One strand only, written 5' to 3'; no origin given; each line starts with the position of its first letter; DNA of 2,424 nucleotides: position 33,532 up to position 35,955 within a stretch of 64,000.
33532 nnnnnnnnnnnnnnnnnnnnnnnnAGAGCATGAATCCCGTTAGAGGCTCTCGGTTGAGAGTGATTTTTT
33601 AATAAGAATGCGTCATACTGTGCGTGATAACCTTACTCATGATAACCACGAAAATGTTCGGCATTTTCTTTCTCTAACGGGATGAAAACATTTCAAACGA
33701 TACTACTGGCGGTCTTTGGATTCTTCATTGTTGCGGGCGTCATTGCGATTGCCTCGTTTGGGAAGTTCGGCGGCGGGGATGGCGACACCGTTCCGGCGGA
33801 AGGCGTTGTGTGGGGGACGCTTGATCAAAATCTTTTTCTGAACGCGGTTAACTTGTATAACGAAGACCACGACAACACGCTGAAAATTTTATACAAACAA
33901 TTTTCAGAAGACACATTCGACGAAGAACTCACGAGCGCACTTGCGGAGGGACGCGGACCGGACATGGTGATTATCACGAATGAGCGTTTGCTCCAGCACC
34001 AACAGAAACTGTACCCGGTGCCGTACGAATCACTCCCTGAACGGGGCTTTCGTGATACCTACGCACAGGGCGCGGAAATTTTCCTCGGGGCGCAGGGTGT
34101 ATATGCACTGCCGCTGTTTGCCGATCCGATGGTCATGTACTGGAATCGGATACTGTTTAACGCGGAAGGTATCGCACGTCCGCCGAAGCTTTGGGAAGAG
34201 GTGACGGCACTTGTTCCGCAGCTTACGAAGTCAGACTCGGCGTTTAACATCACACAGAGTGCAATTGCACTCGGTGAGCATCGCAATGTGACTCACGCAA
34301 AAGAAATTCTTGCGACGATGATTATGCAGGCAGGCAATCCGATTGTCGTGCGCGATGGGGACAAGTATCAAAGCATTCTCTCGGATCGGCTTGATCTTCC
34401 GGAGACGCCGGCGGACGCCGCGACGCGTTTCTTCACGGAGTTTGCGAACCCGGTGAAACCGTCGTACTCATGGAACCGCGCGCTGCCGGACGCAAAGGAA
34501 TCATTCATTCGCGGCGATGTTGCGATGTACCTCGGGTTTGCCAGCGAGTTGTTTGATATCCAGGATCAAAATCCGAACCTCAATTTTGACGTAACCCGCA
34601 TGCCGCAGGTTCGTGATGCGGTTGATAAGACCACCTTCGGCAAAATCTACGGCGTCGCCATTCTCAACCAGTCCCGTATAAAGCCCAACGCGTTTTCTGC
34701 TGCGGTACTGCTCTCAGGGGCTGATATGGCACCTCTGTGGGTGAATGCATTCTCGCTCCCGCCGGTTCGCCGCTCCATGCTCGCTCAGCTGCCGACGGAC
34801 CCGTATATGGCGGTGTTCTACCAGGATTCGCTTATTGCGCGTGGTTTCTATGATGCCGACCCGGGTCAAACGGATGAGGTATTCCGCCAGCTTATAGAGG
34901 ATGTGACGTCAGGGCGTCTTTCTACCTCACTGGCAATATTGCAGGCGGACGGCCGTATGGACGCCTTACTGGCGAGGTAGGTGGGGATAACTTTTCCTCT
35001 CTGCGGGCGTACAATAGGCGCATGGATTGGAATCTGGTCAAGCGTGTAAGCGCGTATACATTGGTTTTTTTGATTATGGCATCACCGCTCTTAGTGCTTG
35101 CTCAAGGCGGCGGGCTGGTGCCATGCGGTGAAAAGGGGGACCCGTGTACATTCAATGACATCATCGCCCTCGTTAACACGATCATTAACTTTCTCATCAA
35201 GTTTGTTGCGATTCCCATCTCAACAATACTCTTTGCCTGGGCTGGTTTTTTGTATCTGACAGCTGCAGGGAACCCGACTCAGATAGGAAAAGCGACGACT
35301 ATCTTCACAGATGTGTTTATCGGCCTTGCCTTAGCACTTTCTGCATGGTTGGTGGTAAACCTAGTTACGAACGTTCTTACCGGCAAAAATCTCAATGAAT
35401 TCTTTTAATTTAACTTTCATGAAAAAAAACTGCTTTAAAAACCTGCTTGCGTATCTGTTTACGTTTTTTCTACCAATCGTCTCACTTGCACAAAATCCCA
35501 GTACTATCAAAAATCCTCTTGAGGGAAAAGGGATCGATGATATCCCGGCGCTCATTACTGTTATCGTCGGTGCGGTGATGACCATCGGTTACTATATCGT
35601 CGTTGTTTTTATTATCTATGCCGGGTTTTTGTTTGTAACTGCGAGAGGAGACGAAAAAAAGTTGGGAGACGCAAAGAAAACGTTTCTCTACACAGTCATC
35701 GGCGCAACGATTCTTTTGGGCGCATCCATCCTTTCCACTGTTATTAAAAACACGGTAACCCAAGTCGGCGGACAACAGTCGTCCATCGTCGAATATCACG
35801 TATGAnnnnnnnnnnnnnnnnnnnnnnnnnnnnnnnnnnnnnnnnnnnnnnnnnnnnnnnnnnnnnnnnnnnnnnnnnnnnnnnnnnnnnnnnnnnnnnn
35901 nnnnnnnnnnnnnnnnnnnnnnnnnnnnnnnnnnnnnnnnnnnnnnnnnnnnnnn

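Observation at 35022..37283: Tandem array of six paralogous TrbC/VirB2-like pilin genes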

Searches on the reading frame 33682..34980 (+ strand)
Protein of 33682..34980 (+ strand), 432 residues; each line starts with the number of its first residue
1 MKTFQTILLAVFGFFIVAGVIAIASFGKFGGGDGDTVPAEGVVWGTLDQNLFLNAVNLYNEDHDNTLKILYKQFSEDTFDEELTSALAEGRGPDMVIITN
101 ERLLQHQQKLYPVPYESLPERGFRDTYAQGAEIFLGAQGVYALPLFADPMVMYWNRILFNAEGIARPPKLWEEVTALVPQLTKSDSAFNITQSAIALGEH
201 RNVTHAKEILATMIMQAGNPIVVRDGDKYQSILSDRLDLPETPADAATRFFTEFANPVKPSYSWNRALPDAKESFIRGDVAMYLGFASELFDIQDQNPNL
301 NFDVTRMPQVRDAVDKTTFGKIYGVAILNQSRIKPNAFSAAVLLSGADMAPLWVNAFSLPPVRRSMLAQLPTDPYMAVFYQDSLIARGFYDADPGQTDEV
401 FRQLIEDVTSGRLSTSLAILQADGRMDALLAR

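Call 8: search_protein_families(library=pfam, proteins=[window:33682-34980:+], max_evalue=0.001)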
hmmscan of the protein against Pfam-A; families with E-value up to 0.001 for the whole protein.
window:33682-34980:+ (432 aa): 2 families
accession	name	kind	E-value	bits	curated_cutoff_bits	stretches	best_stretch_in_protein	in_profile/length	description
PF01547.30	SBP_bac_1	-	9.2e-16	59.1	26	1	56-339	14-295/307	Bacterial extracellular solute-binding protein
PF13416.11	SBP_bac_8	-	1.1e-14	55.4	27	1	55-367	2-266/279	Bacterial extracellular solute-binding protein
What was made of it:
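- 33682..34980 (+): Orphan membrane-anchored solute-binding protein (SBP_bac_1 / MalE-like, 432 aa), 41 nt upstream of pilin 1. A conserved neighbour of the array; a functional link is not shown. Pfam SBP_bac_1 9.2e-16 and SBP_bac_8 1.1e-14 (call 8).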

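Call 67: search_protein_families(library=ncbifam, proteins=[window:33682-34980:+], max_evalue=0.01)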
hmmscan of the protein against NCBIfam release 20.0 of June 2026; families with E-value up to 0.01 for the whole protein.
window:33682-34980:+ (432 aa): 2 families
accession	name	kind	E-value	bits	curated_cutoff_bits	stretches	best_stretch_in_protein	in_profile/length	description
NF007011.0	PRK09474.1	equivalog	2.2e-05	23.5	291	1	77-316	67-282/396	maltose/maltodextrin ABC transporter substrate-binding protein MalE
TIGR03850.1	bind_CPR_0540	equivalog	0.0045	15.7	299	0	140-185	151-195/437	carbohydrate ABC transporter substrate-binding protein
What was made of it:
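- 33682..34980 (+): Distant MalE match in NCBIfam (call 67).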

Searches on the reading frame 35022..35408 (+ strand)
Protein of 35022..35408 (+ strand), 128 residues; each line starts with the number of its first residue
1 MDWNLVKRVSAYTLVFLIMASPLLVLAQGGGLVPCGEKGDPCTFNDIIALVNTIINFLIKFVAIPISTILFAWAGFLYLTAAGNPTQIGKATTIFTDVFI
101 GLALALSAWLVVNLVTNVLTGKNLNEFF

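Call 3: search_protein_families(library=pfam, proteins=[window:35022-35408:+], max_evalue=1)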
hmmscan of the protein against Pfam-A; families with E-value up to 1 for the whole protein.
window:35022-35408:+ (128 aa): 2 families
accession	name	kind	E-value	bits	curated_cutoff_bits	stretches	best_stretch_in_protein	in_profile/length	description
PF18895.5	T4SS_pilin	-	1.6e-06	28.5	26.6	1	58-115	15-71/71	Type IV secretion system pilin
PF04956.18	TrbC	-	0.00038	21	27.9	1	7-108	10-91/98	TrbC/VIRB2 pilin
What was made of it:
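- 35022..35408 (+): Pilin type 1 (128 aa): signal peptide (..VLA|Q), GGLVPC..C(T)F two-Cys segment, then a two-helix hairpin. Belongs to the TrbC-like subgroup. PF18895 28.5 bits (above the 26.6 gathering score); PF04956 21 bits (below it) (call 3).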

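Call 4: search_protein_families(library=ncbifam, proteins=[window:35022-35408:+], max_evalue=1)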
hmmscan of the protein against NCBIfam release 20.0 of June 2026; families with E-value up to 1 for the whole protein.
window:35022-35408:+ (128 aa): 3 families
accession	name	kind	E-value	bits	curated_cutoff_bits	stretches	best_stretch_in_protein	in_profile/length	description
NF005804.0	PRK07659.1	equivalog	0.22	11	311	1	25-104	61-140/260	enoyl-CoA hydratase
NF041599.1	reg_PtrA_PA2808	domain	0.38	10.7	31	1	7-31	2-25/46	co-regulatory protein PtrA N-terminal domain-containing protein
NF045849.1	ICE_MMCAP2_0565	equivalog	0.76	9.5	40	1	45-118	7-79/80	Mbov_0395 family pilin-like conjugal transfer protein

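Call 89: search_protein_families(library=phrogs, proteins=[window:35022-35408:+], max_evalue=0.01)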
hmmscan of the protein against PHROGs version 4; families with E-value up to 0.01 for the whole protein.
window:35022-35408:+ (128 aa): 0 families

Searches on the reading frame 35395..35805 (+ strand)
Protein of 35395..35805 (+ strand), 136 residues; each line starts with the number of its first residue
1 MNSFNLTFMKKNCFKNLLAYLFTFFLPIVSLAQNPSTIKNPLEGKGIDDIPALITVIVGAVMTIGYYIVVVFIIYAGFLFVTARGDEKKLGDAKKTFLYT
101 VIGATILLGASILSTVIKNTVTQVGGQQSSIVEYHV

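Call 3: search_protein_families(library=pfam, proteins=[window:35395-35805:+], max_evalue=1)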
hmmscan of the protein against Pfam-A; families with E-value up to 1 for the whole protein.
window:35395-35805:+ (136 aa): 6 families
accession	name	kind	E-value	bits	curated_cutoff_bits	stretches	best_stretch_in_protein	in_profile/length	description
PF04956.18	TrbC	-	2.1e-08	34.7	27.9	1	5-113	3-94/98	TrbC/VIRB2 pilin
PF18895.5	T4SS_pilin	-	4.8e-07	30.2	26.6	1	50-117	5-71/71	Type IV secretion system pilin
PF19607.4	DUF6112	-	0.01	16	25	1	48-112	11-75/88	Family of unknown function (DUF6112)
PF07784.16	DUF1622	-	0.034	14.5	24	1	100-125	33-58/78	Protein of unknown function (DUF1622)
PF11188.13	DUF2975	-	0.12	12.7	27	1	58-120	56-115/130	Protein of unknown function (DUF2975)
PF14147.11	Spore_YhaL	-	0.15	12.2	27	1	67-90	6-29/52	Sporulation protein YhaL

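Call 4: search_protein_families(library=ncbifam, proteins=[window:35395-35805:+], max_evalue=1)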
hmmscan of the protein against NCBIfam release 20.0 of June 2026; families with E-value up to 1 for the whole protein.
window:35395-35805:+ (136 aa): 2 families
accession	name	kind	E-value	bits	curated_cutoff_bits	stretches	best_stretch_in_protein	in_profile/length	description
NF045849.1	ICE_MMCAP2_0565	equivalog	2.4e-06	27.1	40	1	50-120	9-79/80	Mbov_0395 family pilin-like conjugal transfer protein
NF004499.0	PRK05846.1-3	equivalog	0.005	15.6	585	1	19-122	91-194/502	NADH-quinone oxidoreductase subunit M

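Call 60: search_solved_structures(query=A3, max_evalue=10, show_alignments=2)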
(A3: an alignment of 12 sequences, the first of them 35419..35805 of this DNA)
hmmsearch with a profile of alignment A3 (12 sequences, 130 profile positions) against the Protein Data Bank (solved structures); distinct sequences matched with E-value up to 10: 7.
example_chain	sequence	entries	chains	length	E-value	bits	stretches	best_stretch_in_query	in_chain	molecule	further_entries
6pnj_F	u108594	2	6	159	0.033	17.3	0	53-96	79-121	Photosystem I reaction center protein PsaF subunit III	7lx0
4tl3_A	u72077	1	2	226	0.11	15.6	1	62-95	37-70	Anabaena sensory rhodopsin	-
2m3g_A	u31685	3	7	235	0.12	15.5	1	62-96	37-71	Anabaena Sensory Rhodopsin | Bacteriorhodopsin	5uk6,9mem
1xio_A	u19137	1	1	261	0.15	15.2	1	62-96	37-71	ANABAENA SENSORY RHODOPSIN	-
4tr2_A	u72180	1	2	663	0.39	13.8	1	3-52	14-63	Subtilisin-like 1 serine protease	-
7aik_A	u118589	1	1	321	0.72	12.9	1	54-95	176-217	Ribonucleoside-diphosphate reductase subunit beta,Ribonucleoside-diphosphate reductase sub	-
7ail_A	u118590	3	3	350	0.81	12.8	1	54-95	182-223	Ribonucleoside-diphosphate reductase subunit beta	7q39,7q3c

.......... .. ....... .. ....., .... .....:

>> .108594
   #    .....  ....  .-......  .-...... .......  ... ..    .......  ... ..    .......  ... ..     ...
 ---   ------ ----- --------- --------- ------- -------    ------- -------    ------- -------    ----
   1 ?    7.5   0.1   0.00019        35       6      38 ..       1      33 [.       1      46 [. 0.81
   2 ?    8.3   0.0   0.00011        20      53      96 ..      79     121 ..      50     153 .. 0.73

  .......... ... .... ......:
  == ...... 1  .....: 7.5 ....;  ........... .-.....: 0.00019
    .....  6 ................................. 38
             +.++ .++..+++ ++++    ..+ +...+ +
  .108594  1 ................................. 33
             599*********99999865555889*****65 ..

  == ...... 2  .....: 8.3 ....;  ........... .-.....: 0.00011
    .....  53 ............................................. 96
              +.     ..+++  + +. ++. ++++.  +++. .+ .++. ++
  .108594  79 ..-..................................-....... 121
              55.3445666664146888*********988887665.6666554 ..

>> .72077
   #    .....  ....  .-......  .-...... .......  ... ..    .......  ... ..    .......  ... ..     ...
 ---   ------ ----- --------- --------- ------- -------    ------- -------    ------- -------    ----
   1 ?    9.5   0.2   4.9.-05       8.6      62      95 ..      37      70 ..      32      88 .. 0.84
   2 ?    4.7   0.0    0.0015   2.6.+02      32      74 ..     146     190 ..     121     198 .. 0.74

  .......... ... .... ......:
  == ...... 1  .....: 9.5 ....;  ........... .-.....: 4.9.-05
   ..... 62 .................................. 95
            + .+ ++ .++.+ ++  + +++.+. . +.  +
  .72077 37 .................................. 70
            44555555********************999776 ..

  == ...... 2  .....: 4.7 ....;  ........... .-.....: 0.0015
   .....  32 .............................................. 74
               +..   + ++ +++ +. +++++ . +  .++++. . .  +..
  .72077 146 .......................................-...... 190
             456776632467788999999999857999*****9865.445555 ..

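Call 89: search_protein_families(library=phrogs, proteins=[window:35419-35805:+], max_evalue=0.01)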
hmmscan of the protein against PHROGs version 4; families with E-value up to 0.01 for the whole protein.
window:35419-35805:+ (128 aa): 0 families

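Call 91: search_dna_similar(query=window:35419-35805:+, collection=plasmids, mode=protein, max_evalue=1, max_rows=15)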
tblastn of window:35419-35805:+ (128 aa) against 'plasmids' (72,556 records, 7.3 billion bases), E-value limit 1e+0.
No match.
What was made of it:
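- Tried and rejected: tblastn of paralog 2 against 72,556 plasmids found no match (call 91).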

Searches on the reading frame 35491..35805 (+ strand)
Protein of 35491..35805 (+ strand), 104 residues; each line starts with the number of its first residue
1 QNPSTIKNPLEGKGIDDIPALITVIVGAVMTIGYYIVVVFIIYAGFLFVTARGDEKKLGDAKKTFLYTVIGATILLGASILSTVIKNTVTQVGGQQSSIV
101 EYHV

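Call 81: predict_structure(alignment_id=A5)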
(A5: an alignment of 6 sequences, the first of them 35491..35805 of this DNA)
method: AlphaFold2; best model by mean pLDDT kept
length: 104 residues; sequences in the alignment: 6
mean_pLDDT: 71.9   pTM: 0.51
mean pLDDT of the five models: 71.9, 71.1, 69.1, 68.8, 68.5
residues with pLDDT >= 90: 6; 70-90: 63; 50-70: 14; < 50: 21
segments of 3 or more residues with pLDDT < 50: 1-8, 95-104
pLDDT, mean of each block of 10 residues (from residue 1): 44 57 78 89 88 83 89 86 73 48 34
secondary structure, 60 per line:
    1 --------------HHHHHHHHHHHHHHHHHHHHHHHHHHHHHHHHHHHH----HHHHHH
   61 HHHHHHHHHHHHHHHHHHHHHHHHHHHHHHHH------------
elements in order: H15-50 H55-92
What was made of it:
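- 35419..35805 (+): Pilin type 2 (128 aa from ATG 35419; the longest ORF starts at 35395): signal peptide (..SLA|Q), NPL motif, hairpin. The most VirB2/TrbC-like member. AF2 model of the mature part shows helices 15-50 and 55-92 (call 81).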

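Call 83: fold_search(model_id=the predicted structure, library=pdb)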
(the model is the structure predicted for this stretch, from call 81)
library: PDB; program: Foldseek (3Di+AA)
matches with E <= 10: 45; with E <= 0.001: 0
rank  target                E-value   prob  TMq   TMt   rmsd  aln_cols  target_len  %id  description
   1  8vxh_A                1.6e+00  0.66  0.55  0.21   7.6        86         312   17  Cryo-EM Structure of the Glycosyltransferase ArnC from Salmonella enterica in the Apo State Determined on Talos Arctic (released 2025-02-05)
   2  9nye_A                1.6e+00  0.63  0.52  0.21   7.6        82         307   15  Cryo-EM structure of the glycosyltransferase GtrB in the apo state (octamer volume) (released 2025-12-17)
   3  9asc_A                1.7e+00  0.51  0.50  0.20   7.2        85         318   15  Cryo-EM Structure of the Glycosyltransferase ArnC from Salmonella enterica in the UDP-bound State Determined on Talos  (released 2025-02-05)
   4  9bhc_B                2.1e+00  0.54  0.54  0.21   6.6        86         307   20  Salmonella undecaprenyl-phosphate 4-deoxy-4-formamido-L-arabinose transferase (ArnC) (released 2025-02-12)
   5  9b77_A                2.5e+00  0.35  0.48  0.19   8.3        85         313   15  Cryo-EM Structure of the Glycosyltransferase ArnC from Salmonella enterica in the Apo State Determined on Krios micros (released 2025-02-05)
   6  9bhe_A                2.7e+00  0.57  0.59  0.22   6.1        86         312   19  Salmonella undecaprenyl-phosphate 4-deoxy-4-formamido-L-arabinose transferase (ArnC) bound to UDP (released 2025-02-12)
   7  5n9j_Z                2.8e+00  0.47  0.58  0.52   8.8        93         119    3  Core Mediator of transcriptional regulation (released 2017-05-17)
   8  5da9_A                2.8e+00  0.25  0.43  0.13   4.6        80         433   18  ATP-gamma-S bound Rad50 from Chaetomium thermophilum in complex with the Rad50-binding domain of Mre11 (released 2016-03-02)
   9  1nek_C                3.2e+00  0.13  0.36  0.32   7.0       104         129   15  Complex II (Succinate Dehydrogenase) From E. Coli with ubiquinone bound (released 2003-02-25)
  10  7y49                  3.6e+00  0.11  0.35  0.10  10.4       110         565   19  Cryo-EM Structure of apo mitochondrial ABC transporter ABCB10 from Biortus (released 2023-04-19)
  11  9bhe_B                4.7e+00  0.33  0.56  0.21   6.2        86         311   17  Salmonella undecaprenyl-phosphate 4-deoxy-4-formamido-L-arabinose transferase (ArnC) bound to UDP (released 2025-02-12)
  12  6tqe_A                5.0e+00  0.35  0.54  0.11   2.9        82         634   13  The structure of ABC transporter Rv1819c without addition of substrate (released 2020-04-01)
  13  1l6t_MODEL_1_A        5.0e+00  0.30  0.48  0.59   3.6        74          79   12  STRUCTURE OF ALA24/ASP61 TO ASP24/ASN61 SUBSTITUTED SUBUNIT C OF ESCHERICHIA COLI ATP SYNTHASE (released 2002-07-24)
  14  1skv_A                5.3e+00  0.15  0.31  0.49   5.2        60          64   15  Crystal Structure of D-63 from Sulfolobus Spindle Virus 1 (released 2004-07-13)
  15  7zm7_L                5.3e+00  0.14  0.32  0.37  16.5        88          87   15  CryoEM structure of mitochondrial complex I from Chaetomium thermophilum (inhibited by DDM) (released 2022-11-30)
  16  8dfu_0                5.6e+00  0.33  0.54  0.65   5.1        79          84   13  Cryo-EM structure of conjugation pili from Aeropyrum pernix (released 2023-03-22)
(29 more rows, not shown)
